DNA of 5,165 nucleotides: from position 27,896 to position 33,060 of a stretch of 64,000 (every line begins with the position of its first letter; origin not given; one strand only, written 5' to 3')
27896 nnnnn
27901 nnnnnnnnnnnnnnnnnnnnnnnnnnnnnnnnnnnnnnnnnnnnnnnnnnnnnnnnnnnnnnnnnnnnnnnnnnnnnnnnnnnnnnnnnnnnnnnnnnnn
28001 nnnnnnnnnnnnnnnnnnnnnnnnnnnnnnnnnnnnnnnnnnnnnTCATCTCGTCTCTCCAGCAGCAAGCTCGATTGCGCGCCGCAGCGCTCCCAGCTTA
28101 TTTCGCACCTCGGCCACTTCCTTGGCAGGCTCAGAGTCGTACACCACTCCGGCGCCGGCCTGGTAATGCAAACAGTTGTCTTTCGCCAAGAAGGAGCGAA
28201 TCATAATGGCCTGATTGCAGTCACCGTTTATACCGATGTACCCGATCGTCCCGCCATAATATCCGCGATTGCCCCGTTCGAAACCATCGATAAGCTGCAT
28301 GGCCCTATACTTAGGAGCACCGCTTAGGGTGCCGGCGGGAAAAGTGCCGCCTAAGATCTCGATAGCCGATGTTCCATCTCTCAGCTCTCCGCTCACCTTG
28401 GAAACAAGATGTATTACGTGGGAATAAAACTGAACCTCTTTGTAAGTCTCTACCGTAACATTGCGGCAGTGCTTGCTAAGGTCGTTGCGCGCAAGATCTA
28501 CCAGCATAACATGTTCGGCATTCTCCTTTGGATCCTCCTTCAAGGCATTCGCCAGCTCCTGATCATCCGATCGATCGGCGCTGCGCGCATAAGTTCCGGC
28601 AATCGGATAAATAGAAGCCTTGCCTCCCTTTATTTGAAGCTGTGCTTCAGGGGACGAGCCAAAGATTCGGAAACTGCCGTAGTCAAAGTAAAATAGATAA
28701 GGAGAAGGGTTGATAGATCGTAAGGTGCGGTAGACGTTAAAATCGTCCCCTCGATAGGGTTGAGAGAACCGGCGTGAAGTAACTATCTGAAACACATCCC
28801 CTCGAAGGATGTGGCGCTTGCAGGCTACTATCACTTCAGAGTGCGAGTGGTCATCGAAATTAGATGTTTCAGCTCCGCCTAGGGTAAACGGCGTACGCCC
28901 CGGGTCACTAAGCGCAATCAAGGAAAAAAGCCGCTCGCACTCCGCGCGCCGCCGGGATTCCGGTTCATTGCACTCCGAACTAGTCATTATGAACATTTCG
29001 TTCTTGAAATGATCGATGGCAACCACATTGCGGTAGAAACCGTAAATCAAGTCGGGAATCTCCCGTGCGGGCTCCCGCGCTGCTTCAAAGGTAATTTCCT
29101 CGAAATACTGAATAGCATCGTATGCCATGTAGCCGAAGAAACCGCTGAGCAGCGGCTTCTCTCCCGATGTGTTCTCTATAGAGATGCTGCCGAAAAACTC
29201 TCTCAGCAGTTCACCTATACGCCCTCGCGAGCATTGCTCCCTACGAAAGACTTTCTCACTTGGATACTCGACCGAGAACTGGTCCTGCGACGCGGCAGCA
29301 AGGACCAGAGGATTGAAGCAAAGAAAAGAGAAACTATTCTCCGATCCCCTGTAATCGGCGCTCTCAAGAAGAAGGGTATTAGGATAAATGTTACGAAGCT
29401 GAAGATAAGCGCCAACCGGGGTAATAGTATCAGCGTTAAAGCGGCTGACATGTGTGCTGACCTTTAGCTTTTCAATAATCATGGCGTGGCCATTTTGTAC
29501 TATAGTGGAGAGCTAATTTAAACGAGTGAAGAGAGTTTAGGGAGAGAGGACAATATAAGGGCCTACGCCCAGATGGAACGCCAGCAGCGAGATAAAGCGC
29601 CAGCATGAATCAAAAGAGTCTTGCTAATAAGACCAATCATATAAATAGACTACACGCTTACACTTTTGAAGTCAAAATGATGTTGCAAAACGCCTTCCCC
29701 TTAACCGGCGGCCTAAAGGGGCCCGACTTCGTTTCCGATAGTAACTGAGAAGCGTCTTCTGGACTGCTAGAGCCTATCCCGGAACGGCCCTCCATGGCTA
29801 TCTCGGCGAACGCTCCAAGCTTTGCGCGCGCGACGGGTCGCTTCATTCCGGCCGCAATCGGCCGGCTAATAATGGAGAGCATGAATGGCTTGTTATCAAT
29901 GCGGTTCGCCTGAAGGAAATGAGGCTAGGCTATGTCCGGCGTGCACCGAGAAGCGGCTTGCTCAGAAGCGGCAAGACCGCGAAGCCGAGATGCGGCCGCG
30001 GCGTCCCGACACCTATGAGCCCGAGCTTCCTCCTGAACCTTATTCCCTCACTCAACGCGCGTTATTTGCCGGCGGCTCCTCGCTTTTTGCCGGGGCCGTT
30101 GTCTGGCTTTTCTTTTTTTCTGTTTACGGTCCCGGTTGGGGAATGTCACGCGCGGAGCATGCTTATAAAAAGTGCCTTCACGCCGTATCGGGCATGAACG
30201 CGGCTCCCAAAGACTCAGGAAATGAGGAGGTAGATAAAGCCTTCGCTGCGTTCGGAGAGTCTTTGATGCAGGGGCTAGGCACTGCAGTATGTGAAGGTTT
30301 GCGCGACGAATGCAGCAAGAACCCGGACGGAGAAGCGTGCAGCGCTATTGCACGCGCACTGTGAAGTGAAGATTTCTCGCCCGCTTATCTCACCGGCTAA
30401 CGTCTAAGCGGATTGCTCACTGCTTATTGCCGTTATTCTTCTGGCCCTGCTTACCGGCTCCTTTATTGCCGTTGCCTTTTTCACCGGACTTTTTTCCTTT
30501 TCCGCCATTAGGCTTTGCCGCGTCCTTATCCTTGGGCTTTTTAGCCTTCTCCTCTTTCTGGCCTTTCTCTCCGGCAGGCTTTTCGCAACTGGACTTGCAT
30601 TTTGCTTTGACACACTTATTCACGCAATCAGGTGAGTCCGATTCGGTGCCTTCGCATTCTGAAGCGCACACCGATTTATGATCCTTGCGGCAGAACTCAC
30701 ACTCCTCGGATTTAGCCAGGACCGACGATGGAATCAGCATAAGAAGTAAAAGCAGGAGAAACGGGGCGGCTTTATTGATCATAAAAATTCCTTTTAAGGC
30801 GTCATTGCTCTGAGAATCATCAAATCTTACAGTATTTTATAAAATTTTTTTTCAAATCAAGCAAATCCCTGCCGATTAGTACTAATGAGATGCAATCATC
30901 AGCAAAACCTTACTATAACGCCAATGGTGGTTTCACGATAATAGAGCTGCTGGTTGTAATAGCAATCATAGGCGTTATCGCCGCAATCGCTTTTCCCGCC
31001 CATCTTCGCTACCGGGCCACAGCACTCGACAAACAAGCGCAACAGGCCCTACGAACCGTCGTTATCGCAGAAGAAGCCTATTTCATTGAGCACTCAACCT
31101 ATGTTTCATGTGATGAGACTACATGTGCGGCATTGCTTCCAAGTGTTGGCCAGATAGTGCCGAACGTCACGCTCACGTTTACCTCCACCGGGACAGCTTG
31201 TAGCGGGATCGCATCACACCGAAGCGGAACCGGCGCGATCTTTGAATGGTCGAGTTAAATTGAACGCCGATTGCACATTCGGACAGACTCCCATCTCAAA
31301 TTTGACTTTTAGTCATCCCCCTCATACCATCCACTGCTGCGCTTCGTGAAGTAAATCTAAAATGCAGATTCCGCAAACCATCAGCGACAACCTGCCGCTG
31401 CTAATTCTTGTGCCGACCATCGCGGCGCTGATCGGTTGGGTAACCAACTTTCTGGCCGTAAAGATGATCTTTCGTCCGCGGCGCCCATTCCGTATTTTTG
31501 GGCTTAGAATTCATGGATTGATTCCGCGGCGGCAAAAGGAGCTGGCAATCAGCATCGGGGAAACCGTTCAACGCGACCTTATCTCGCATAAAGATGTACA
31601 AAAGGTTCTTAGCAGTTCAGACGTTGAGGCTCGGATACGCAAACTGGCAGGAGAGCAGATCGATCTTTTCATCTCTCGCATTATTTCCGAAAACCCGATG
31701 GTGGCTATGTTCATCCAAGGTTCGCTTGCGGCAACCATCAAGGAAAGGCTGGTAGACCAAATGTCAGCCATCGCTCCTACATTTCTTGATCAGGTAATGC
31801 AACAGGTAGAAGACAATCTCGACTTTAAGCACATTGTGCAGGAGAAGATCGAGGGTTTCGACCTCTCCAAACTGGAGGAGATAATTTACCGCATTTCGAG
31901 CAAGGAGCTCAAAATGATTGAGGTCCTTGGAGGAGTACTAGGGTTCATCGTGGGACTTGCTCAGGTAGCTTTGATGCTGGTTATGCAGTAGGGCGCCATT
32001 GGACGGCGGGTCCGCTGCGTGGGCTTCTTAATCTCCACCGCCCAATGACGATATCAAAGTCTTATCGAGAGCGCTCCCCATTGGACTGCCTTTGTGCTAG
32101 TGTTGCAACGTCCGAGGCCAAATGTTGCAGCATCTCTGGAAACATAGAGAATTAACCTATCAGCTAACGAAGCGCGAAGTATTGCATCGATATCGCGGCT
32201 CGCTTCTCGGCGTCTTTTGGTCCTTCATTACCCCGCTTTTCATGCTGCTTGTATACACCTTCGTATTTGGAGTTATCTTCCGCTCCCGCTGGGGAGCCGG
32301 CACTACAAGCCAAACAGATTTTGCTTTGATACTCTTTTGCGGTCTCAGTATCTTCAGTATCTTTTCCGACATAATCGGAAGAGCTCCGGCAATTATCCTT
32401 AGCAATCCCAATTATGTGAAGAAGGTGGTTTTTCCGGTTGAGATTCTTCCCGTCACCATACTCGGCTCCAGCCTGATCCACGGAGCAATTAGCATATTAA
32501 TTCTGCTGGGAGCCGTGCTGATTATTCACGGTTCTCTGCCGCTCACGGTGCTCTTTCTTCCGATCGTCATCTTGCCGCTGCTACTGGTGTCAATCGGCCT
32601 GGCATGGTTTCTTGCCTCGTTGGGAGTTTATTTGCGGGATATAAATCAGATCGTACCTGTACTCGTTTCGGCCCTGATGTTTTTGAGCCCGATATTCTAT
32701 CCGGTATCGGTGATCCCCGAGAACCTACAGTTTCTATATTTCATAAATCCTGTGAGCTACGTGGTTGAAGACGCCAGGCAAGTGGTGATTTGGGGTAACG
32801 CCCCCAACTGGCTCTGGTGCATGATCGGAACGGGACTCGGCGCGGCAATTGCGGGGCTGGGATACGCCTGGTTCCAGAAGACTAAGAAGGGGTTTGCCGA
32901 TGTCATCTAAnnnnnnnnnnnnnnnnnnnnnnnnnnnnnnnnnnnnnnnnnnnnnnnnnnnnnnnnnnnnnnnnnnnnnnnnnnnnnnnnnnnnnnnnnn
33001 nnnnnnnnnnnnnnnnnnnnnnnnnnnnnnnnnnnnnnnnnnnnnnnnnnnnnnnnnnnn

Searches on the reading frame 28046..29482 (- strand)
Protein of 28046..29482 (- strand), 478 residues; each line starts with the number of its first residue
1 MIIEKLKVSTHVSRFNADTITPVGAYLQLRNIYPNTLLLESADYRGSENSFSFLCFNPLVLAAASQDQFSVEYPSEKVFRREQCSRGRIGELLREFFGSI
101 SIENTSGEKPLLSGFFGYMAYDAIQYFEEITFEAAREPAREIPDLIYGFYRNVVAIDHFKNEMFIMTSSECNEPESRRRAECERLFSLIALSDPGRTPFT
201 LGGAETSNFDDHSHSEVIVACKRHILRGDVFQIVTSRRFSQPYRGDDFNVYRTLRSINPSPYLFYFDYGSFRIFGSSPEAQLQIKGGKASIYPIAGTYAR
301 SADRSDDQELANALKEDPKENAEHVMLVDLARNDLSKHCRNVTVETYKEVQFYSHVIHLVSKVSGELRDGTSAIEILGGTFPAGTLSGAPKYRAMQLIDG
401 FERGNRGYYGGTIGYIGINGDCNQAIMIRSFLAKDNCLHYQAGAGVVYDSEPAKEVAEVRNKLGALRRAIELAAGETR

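Call 56: search_protein_families(library=pfam, proteins=[window:28046-29482:-], max_evalue=0.001)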
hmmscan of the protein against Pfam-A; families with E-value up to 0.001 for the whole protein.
window:28046-29482:- (478 aa): 2 families
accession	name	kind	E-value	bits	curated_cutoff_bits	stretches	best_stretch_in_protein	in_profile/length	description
PF00425.24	Chorismate_bind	-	2.7e-79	266.8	27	1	213-462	4-257/257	chorismate binding enzyme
PF04715.19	Anth_synt_I_N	-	8.4e-27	94.6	23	1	18-165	1-140/140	Anthranilate synthase component I, N terminal region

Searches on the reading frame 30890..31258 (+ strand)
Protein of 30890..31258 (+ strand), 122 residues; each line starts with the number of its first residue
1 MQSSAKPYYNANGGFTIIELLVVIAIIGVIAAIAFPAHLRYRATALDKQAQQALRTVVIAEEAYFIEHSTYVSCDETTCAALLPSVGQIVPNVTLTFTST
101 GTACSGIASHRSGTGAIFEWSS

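Call 56: search_protein_families(library=pfam, proteins=[window:30890-31258:+], max_evalue=0.001)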
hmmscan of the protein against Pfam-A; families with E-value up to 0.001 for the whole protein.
window:30890-31258:+ (122 aa): 1 family
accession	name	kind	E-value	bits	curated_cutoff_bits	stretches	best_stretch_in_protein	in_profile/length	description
PF07963.17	N_methyl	-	4e-08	32.9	21.2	1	11-35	3-27/27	Prokaryotic N-terminal methylation motif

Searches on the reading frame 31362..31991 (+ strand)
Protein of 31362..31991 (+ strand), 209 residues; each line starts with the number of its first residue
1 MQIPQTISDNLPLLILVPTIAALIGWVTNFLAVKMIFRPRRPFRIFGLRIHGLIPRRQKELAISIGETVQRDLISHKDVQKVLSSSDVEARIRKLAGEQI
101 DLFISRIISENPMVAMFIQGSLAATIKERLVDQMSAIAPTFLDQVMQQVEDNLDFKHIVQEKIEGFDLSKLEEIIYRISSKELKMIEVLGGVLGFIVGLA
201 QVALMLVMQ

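Call 56: search_protein_families(library=pfam, proteins=[window:31362-31991:+], max_evalue=0.001)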
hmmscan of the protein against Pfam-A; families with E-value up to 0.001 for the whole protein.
window:31362-31991:+ (209 aa): 1 family
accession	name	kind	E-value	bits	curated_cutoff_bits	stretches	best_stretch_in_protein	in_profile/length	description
PF04286.17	DUF445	-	6.5e-31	109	33.8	2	20-146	2-129/368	Protein of unknown function (DUF445)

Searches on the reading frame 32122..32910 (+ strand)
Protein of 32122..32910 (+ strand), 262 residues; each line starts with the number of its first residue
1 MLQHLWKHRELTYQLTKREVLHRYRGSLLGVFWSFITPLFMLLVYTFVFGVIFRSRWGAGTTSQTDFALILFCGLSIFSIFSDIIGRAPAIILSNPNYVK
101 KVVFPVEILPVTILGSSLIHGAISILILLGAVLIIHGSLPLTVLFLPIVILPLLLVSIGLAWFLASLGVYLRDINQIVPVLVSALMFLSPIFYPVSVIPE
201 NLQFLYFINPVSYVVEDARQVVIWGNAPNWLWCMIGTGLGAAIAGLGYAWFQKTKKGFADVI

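Call 24: search_protein_families(library=pfam, proteins=[window:32122-32910:+], max_evalue=0.001)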
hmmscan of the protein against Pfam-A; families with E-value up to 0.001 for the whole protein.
window:32122-32910:+ (262 aa): 1 family
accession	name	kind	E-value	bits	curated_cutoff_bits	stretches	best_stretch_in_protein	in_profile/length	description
PF01061.29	ABC2_membrane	-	1.2e-32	113.7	26.9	1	12-221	3-209/211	ABC-2 type transporter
